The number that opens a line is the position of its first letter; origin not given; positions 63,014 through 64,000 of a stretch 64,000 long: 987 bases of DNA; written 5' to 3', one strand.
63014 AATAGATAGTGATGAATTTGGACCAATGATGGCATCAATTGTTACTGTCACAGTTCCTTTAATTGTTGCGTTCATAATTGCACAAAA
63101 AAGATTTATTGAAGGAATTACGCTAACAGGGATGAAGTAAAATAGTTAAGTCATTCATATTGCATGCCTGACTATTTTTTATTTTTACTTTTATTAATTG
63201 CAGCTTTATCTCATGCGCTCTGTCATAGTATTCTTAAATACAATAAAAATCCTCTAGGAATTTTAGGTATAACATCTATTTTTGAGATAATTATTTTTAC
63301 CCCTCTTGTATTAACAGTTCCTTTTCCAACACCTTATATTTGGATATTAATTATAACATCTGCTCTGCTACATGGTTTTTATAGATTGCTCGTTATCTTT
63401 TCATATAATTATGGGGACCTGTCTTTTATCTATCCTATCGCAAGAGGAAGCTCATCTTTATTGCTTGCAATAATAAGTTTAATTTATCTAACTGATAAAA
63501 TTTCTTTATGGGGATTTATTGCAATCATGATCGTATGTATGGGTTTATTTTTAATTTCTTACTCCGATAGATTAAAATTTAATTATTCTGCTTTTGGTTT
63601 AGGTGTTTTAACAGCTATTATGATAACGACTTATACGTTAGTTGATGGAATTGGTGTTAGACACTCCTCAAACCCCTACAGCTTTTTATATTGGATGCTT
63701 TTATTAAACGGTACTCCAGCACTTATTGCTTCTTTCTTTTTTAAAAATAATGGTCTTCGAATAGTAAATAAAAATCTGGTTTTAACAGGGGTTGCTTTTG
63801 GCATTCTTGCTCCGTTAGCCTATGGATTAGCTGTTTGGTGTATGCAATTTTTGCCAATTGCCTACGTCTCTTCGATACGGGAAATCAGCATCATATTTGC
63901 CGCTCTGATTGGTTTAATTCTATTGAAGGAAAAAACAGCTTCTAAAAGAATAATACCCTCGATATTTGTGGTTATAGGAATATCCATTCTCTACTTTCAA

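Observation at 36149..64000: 28-kb composite phosphorus-scavenging island: two C-P cleavage chemistries, three importers and six unassigned enzymes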

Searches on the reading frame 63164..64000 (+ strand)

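Call 7: search_protein_families(library=pfam, proteins=[window:63164-64000:+])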
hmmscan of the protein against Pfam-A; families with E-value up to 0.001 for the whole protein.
seq(279 aa): 1 family
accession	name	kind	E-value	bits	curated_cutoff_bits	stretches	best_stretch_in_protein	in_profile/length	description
PF00892.27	EamA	-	5e-15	56.4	28.2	2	146-277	6-134/135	EamA-like transporter family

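Call 10: search_protein_families(library=ncbifam, proteins=[window:63164-64000:+], max_evalue=0.00001)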
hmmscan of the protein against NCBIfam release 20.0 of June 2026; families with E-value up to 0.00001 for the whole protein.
seq(279 aa): 1 family
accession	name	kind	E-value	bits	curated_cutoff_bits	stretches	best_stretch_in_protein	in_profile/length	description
TIGR03340.1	phn_DUF6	hypoth_equivalog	2.5e-33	115.9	288.15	1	9-275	5-280/281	phosphonate utilization associated putative membrane protein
